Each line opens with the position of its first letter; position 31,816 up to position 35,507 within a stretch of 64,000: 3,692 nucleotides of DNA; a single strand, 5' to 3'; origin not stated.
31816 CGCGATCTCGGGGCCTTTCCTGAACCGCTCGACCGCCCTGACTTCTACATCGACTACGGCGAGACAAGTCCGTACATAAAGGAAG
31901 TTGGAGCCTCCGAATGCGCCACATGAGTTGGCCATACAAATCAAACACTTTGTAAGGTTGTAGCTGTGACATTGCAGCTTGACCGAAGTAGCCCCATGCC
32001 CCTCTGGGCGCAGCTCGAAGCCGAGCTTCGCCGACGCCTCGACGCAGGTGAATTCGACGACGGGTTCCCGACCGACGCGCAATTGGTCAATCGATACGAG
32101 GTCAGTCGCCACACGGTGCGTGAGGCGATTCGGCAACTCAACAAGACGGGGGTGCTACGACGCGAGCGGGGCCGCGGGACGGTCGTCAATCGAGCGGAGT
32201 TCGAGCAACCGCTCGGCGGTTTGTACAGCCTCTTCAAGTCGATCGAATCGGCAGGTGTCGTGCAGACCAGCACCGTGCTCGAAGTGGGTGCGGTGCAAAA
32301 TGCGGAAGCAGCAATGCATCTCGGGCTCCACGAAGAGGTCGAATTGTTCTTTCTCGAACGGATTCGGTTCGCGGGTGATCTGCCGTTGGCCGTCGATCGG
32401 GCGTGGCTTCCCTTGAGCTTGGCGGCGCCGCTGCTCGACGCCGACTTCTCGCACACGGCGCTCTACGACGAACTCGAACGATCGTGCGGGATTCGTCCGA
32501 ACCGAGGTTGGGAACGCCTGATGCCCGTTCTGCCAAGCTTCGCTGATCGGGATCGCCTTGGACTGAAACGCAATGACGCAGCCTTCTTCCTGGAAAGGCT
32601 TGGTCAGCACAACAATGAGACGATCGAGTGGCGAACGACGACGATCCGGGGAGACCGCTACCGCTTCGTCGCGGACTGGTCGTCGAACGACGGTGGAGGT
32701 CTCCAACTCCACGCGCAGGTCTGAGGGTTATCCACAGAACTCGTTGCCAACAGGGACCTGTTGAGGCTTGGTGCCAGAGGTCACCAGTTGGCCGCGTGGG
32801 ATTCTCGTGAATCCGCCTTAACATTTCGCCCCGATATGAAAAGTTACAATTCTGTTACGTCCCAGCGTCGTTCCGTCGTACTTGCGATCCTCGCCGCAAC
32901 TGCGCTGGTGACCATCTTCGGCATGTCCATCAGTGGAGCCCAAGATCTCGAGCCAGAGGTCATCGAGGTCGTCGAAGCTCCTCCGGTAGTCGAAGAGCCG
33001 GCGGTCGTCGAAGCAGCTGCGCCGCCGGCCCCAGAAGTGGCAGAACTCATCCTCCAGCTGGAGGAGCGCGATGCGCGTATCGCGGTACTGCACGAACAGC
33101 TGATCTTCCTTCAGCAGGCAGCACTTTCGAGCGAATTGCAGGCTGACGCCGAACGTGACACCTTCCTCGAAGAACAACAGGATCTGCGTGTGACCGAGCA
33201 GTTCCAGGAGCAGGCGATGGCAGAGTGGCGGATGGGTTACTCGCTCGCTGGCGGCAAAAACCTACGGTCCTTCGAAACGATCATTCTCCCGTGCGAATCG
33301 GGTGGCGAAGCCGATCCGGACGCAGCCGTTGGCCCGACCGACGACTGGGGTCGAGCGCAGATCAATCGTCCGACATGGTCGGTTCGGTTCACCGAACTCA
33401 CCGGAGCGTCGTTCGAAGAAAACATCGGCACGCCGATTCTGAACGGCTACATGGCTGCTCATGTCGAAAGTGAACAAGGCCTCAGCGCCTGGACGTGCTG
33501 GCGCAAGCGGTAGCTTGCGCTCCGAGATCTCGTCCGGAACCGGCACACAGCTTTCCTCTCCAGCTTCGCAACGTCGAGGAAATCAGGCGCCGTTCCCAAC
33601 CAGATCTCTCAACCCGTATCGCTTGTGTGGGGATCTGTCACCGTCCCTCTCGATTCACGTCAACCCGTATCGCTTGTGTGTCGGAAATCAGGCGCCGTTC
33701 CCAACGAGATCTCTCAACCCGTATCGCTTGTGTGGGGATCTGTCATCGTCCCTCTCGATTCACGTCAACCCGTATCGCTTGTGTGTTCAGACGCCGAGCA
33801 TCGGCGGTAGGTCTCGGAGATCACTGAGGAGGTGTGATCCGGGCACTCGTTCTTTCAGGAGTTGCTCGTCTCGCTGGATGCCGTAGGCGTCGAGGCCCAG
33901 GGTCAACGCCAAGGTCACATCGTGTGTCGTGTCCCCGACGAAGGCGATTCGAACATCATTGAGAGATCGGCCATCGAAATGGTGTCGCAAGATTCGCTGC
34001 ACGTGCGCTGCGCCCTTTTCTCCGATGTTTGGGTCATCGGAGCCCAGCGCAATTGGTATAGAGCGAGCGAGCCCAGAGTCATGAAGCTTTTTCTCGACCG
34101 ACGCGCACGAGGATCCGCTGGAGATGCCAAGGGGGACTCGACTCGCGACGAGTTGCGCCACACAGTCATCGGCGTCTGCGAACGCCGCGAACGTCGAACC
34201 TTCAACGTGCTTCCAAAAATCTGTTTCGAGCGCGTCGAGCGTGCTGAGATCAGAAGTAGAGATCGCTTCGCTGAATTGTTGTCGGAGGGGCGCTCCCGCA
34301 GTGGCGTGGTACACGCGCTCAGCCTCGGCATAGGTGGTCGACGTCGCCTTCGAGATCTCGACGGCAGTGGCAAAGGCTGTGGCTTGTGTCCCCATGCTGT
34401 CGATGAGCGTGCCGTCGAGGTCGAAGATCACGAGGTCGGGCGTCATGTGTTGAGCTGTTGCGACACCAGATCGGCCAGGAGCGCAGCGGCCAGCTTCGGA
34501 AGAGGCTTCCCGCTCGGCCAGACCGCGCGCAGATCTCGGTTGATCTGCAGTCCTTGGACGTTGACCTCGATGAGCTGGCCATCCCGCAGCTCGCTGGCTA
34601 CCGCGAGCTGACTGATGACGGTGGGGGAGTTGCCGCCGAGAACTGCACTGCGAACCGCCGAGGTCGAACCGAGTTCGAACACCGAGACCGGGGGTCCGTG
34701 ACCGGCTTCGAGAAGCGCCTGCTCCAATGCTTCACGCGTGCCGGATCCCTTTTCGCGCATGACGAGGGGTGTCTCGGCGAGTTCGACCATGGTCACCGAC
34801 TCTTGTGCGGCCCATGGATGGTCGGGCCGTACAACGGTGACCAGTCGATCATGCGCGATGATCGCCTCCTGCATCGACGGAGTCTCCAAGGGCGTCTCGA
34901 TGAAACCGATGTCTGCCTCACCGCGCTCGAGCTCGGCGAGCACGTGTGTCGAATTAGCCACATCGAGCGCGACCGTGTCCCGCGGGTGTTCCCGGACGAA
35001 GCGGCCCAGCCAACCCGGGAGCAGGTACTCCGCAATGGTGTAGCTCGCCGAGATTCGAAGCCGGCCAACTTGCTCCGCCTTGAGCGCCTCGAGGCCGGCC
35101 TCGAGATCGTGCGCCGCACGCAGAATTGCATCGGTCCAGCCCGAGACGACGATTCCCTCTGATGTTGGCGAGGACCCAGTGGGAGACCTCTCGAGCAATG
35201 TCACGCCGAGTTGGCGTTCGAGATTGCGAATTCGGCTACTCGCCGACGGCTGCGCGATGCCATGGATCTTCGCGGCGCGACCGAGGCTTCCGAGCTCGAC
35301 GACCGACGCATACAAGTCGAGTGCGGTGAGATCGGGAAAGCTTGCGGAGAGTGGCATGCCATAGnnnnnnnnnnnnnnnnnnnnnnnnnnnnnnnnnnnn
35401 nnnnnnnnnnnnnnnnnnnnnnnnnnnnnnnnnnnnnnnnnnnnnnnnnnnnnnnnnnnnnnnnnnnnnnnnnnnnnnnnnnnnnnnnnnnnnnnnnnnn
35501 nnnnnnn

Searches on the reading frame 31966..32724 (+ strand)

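Call 21: search_protein_families(library=pfam, proteins=[window:31966-32724:+], max_evalue=0.0001)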
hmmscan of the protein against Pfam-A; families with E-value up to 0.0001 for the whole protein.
window:31966-32724:+ (252 aa): 2 families
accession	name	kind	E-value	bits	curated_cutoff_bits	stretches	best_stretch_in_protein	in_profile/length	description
PF07702.18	UTRA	-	1.2e-24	87.1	23.8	1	97-233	3-141/141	UTRA domain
PF00392.27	GntR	-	7.1e-13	48.5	27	1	15-74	3-64/64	Bacterial regulatory proteins, gntR family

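Call 22: search_protein_families(library=ncbifam, proteins=[window:31966-32724:+], max_evalue=1e-10)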
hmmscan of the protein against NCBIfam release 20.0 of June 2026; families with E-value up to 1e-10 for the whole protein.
window:31966-32724:+ (252 aa): 9 families
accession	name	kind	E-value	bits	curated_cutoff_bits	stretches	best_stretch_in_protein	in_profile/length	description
TIGR02018.2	his_ut_repres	equivalog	6e-28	97.8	220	1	14-236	1-224/226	histidine utilization transcriptional repressor HutC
TIGR02325.1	C_P_lyase_phnF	equivalog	7.1e-26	91.2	156.8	1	7-235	3-235/238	phosphonate metabolism transcriptional regulator PhnF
NF008491.0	PRK11402.1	subfamily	1.1e-21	77.4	269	1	4-173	3-174/243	GntR family transcriptional regulator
NF007292.0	PRK09764.1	equivalog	6.4e-19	68.1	281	1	11-234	4-230/240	GntR family transcriptional regulator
TIGR02404.1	trehalos_R_Bsub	equivalog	7.1e-19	68.4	211.95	1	18-177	6-169/233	trehalose operon repressor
NF041547.1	GntR_LSA1692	equivalog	3.9e-18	65.9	275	1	14-176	3-169/233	GntR family transcriptional regulator, LSA1692 subfamily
NF007486.0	PRK10079.1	equivalog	1.3e-15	57.8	363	1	15-185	19-186/241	phosphonate metabolism transcriptional regulator PhnF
NF011575.0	PRK14999.1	equivalog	6.3e-14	51.8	424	1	3-235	3-236/241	histidine utilization repressor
NF052441.1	TransRegRv0792c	equivalog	1.3e-13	50.8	400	1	21-235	25-243/260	Rv0792c family HTH-type transcriptional regulator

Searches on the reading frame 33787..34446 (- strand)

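Call 21: search_protein_families(library=pfam, proteins=[window:33787-34446:-], max_evalue=0.0001)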
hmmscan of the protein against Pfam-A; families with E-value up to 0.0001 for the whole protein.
window:33787-34446:- (219 aa): 3 families
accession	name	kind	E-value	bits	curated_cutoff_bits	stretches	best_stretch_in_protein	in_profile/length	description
PF13419.12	HAD_2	-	1.3e-13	51.9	23.8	1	6-188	1-176/178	Haloacid dehalogenase-like hydrolase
PF00702.32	Hydrolase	-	2.3e-10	41.6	26.4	1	4-179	2-186/191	haloacid dehalogenase-like hydrolase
PF12710.13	HAD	-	1.8e-06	29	27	1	6-180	1-188/189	haloacid dehalogenase-like hydrolase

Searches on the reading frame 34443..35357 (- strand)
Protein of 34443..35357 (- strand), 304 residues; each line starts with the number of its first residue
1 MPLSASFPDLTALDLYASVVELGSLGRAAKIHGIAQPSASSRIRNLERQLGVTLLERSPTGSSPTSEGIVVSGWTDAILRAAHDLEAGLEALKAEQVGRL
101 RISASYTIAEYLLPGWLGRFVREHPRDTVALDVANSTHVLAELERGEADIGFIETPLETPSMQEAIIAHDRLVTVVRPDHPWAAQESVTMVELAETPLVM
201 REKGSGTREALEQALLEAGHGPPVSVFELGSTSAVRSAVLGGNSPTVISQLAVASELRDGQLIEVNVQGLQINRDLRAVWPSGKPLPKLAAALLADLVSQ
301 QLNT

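Call 21: search_protein_families(library=pfam, proteins=[window:34443-35357:-], max_evalue=0.0001)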
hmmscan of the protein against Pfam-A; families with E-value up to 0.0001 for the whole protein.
window:34443-35357:- (304 aa): 4 families
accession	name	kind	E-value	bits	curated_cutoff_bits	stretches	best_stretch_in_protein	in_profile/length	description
PF03466.25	LysR_substrate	-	7.4e-47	159.9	28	1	95-297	3-204/209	LysR substrate binding domain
PF00126.33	HTH_1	-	5.7e-16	58.7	26.6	1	11-68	2-59/60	Bacterial regulatory helix-turn-helix protein, lysR family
PF12849.12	PBP_like_2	-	1.6e-06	28.5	27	1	94-257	6-190/267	PBP superfamily domain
PF12727.12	PBP_like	-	1e-05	25.2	27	1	137-257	21-158/193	PBP superfamily domain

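Call 60: search_protein_families(library=ncbifam, proteins=[window:34443-35357:-], max_evalue=1e-8)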
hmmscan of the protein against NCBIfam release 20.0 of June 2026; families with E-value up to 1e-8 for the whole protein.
window:34443-35357:- (304 aa): 39 families (the best 25 are shown)
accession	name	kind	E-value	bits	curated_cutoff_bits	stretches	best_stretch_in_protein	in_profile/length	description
NF040786.1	LysR_Sec_metab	equivalog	5.9e-53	179.8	250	1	9-294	2-291/298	selenium metabolism-associated LysR family transcriptional regulator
NF040889.1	trans_reg_YeiE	equivalog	9.8e-44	149.7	480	1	10-284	5-273/288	DNA-binding transcriptional regulator YeiE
NF045990.1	TransRegCbbRRhodb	equivalog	1e-43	149.6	450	1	16-299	14-298/304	LysR family regulator CbbR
TIGR03339.1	phn_lysR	subfamily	1.5e-43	149.1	341.1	1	16-270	5-252/279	aminoethylphosphonate catabolism associated LysR family transcriptional regulator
NF008095.0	PRK10837.1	subfamily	2.8e-42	144.9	281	1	10-287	5-276/290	LysR family transcriptional regulator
TIGR02424.1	TF_pcaQ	equivalog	1e-36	126.4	303.8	1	13-268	8-265/300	pca operon transcription factor PcaQ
NF008416.0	PRK11242.1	equivalog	8.1e-28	97.6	277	1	17-268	10-260/300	transcriptional regulator CynR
NF047520.1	trans_act_CidR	equivalog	2.1e-27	96.1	415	1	9-287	2-278/292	cidABC operon transcriptional activator CidR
NF008361.0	PRK11151.1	equivalog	1e-26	93.9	329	1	17-302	10-293/305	DNA-binding transcriptional regulator OxyR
NF041036.1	decaheme_TF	subfamily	1.4e-22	80.6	210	1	18-295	11-290/301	multiheme cytochrome-associated LysR family transcriptional regulator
NF053705.1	TransRegGltCGpos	equivalog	2.7e-22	79.4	350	1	15-287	8-279/300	glutamate biosynthesis transcriptional regulator GltC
NF007385.0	PRK09906.1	equivalog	3.1e-20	72.5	356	1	15-201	8-193/296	DNA-binding transcriptional regulator HcaR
NF045775.1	acetoin_reg_AlsR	exception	1.1e-19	71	430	1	10-204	3-197/290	acetoin biosynthesis transcriptional regulator AlsR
NF052633.1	LysR_TF_PsrA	exception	1.4e-19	70.2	540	1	9-217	6-214/297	L-proline-binding transcription factor PsrA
NF009326.0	PRK12681.1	equivalog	6.9e-19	68.4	436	1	34-269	28-263/324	HTH-type transcriptional regulator CysB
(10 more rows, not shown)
